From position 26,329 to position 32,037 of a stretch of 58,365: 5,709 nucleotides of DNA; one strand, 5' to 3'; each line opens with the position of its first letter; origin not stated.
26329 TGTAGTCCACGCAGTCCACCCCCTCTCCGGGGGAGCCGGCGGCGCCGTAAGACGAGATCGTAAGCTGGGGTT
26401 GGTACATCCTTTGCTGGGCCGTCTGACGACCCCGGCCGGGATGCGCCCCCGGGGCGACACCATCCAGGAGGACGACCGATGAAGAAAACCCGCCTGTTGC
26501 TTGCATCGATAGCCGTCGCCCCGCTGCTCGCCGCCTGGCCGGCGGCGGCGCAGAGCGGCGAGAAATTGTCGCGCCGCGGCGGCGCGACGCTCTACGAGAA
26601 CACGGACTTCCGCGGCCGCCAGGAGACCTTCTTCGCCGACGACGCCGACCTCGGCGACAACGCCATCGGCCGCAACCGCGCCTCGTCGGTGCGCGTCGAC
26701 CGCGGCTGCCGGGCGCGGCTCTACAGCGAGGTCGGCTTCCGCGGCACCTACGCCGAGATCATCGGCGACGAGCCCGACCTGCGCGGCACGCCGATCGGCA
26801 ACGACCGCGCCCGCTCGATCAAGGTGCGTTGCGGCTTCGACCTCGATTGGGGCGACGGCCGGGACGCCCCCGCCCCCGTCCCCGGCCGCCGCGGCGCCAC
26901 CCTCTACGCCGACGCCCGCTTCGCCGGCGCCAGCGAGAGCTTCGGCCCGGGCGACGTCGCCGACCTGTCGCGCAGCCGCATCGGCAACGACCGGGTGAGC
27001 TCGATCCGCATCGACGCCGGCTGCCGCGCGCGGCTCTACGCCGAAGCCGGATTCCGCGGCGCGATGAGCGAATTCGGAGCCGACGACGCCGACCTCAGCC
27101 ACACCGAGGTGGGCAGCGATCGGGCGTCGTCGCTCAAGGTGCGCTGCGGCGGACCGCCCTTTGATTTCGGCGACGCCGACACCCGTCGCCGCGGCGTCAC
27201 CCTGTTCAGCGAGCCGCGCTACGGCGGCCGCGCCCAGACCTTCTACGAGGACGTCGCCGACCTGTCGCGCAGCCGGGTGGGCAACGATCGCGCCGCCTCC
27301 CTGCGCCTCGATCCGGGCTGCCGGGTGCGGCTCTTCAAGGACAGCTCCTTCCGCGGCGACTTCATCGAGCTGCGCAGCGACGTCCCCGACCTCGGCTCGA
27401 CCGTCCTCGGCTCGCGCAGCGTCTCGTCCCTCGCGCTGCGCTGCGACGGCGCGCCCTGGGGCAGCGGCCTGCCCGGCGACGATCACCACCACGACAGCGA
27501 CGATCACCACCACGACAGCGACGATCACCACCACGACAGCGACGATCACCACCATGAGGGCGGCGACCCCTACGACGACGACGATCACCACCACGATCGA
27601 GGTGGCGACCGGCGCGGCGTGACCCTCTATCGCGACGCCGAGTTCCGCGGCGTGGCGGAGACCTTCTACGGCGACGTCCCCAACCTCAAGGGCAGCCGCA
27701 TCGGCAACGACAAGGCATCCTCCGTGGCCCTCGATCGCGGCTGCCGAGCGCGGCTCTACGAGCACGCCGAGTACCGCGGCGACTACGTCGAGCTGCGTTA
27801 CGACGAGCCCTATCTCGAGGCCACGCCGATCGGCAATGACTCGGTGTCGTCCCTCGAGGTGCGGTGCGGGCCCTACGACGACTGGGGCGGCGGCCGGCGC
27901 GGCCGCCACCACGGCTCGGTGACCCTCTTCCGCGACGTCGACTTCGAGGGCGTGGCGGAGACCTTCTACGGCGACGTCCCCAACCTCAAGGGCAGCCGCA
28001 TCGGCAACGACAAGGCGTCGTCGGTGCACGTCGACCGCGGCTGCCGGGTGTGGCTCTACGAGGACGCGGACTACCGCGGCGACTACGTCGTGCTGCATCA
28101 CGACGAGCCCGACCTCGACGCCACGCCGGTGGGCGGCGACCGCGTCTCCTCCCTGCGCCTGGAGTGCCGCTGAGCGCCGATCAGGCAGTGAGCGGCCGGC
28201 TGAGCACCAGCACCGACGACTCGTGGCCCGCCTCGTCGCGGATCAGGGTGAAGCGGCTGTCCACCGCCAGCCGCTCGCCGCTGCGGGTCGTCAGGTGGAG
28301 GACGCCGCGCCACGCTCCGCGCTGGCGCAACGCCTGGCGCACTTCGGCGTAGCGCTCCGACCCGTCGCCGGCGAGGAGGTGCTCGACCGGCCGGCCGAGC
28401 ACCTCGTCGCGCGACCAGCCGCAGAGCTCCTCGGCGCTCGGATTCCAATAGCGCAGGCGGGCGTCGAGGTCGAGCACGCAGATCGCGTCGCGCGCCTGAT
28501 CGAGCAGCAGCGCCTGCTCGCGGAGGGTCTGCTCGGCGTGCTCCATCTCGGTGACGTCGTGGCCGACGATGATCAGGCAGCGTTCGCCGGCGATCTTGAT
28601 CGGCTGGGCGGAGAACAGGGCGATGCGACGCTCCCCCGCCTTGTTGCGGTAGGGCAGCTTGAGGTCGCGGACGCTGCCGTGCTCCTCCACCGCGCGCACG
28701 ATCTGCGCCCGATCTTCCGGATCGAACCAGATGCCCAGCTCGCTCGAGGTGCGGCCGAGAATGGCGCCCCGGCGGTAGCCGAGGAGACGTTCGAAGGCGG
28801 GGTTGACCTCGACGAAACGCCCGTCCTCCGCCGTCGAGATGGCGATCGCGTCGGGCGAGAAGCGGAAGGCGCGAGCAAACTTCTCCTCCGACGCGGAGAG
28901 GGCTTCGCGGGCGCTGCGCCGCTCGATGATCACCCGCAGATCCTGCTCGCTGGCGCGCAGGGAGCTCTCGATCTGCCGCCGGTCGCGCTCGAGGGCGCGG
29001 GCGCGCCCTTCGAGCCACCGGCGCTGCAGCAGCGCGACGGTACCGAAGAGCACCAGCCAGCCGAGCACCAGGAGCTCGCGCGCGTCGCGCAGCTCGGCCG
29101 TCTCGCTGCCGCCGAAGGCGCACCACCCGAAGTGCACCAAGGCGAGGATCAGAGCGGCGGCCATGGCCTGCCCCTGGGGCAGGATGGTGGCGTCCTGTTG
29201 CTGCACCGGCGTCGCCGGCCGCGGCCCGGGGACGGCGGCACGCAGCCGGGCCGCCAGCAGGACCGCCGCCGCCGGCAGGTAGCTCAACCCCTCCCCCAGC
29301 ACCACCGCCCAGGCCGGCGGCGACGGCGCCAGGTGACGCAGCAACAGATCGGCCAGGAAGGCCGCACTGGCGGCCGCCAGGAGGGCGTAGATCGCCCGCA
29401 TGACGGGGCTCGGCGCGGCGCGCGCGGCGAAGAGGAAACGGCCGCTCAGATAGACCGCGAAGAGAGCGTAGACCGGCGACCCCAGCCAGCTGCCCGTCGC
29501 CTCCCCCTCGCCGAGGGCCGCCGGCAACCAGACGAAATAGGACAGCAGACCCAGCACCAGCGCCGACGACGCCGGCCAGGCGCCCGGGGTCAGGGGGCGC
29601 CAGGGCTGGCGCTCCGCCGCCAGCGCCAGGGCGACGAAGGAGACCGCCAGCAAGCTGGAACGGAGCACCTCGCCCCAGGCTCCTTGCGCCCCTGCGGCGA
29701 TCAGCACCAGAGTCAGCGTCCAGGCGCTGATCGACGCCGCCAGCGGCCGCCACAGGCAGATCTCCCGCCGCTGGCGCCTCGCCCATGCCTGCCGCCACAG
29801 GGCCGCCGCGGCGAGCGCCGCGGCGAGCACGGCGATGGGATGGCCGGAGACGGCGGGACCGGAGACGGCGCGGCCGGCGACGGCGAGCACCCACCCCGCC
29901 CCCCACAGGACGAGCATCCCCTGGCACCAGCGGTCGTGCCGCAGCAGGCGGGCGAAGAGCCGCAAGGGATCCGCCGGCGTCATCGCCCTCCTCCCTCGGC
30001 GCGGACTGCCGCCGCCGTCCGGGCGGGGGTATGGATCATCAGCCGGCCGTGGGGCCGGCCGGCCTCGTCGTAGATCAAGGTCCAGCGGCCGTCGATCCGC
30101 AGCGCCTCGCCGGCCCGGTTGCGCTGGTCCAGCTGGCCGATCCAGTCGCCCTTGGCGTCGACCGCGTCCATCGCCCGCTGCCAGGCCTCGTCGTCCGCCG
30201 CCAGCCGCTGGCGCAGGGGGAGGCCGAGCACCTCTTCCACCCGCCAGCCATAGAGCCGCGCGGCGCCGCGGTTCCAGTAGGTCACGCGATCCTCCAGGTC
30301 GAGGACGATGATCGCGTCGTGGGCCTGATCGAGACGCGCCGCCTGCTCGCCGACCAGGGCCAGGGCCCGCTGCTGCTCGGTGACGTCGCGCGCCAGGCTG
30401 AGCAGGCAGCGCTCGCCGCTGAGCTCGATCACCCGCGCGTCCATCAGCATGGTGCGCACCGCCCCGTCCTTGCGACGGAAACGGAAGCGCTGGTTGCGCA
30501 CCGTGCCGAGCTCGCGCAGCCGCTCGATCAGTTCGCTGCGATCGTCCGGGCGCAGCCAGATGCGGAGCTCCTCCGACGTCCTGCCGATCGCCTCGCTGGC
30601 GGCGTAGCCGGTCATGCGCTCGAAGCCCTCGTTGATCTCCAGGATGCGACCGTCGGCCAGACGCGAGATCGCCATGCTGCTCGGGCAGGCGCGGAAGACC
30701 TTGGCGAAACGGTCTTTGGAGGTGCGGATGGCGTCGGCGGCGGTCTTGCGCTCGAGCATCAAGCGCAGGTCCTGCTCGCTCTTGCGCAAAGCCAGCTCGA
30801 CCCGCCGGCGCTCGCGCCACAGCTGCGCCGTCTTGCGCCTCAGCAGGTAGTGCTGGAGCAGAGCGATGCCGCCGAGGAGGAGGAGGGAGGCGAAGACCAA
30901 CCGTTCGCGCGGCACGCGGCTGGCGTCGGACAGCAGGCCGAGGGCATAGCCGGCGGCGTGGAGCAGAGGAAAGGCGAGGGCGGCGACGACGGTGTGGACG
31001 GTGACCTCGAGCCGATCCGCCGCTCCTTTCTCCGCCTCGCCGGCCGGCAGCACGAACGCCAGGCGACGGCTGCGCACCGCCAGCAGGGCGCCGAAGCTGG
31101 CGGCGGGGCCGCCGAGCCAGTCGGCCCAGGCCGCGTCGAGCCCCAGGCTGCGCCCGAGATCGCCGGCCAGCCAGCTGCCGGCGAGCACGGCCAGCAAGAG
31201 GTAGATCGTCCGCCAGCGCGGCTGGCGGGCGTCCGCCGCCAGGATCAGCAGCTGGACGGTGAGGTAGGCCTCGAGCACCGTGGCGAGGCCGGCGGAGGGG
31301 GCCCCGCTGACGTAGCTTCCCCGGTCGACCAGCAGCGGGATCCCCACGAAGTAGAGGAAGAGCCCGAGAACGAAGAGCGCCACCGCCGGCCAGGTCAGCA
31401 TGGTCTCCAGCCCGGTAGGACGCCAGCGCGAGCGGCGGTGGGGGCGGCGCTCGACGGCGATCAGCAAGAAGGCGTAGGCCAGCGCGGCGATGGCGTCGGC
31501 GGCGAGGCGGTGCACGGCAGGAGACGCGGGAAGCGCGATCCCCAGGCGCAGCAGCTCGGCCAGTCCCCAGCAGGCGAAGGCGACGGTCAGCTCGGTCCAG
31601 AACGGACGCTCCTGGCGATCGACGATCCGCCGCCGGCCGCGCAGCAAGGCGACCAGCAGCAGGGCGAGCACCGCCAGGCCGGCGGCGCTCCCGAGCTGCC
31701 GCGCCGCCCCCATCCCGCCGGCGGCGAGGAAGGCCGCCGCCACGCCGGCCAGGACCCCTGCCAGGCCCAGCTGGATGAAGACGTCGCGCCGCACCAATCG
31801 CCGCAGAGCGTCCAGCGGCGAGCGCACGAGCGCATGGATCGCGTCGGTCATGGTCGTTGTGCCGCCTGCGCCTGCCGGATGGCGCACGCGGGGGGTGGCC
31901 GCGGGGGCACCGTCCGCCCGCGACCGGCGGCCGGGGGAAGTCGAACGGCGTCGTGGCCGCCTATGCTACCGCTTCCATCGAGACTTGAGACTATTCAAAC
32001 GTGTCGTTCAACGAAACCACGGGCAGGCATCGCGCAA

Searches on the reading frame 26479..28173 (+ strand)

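Call 81: search_protein_families(library=pfam, proteins=[window:26479-28173:+], max_evalue=0.00001)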
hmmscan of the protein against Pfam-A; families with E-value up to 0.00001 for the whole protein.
window:26479-28173:+ (564 aa): 3 families
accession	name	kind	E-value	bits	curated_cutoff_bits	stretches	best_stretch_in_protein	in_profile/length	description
PF00030.24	Crystall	-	1.7e-36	124.6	25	1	481-560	2-80/82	Beta/Gamma crystallin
PF03995.18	Inhibitor_I36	-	2.1e-21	76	21.1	0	38-92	15-67/69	Peptidase inhibitor family I36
PF08964.15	Crystall_3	-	3.7e-06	27.5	27.3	0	481-547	5-72/86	Beta/Gamma crystallin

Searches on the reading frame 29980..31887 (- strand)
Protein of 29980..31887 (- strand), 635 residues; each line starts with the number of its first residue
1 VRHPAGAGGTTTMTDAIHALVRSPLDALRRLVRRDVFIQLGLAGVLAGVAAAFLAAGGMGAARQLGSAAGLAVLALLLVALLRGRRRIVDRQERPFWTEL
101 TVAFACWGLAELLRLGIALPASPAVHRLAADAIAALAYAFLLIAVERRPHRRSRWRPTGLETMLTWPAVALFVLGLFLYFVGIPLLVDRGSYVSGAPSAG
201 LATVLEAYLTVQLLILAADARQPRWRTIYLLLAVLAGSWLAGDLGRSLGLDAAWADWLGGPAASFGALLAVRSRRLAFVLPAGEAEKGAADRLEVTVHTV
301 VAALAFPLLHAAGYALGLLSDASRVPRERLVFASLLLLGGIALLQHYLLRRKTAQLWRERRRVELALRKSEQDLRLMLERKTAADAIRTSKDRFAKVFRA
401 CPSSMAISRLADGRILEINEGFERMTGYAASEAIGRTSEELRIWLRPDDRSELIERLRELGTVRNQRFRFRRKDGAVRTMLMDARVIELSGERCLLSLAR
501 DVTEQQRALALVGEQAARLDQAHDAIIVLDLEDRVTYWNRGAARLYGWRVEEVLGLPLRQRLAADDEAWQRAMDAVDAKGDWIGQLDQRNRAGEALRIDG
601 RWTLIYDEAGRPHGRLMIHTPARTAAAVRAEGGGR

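Call 81: search_protein_families(library=pfam, proteins=[window:29980-31887:-], max_evalue=0.00001)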
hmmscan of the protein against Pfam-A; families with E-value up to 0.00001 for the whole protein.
window:29980-31887:- (635 aa): 5 families
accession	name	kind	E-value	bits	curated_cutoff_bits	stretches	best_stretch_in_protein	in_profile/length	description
PF00989.32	PAS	-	1.9e-23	83.1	22.6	2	517-620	5-111/113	PAS fold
PF08447.18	PAS_3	-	9e-17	61.6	25.6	2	416-489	2-78/89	PAS fold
PF13188.13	PAS_8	-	3e-16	59.1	21.8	2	519-569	7-53/65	PAS domain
PF13426.13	PAS_9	-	3.4e-16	59.8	27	1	404-504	3-103/103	PAS domain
PF08448.16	PAS_4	-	5e-14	52.9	23.1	1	519-618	1-101/110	PAS fold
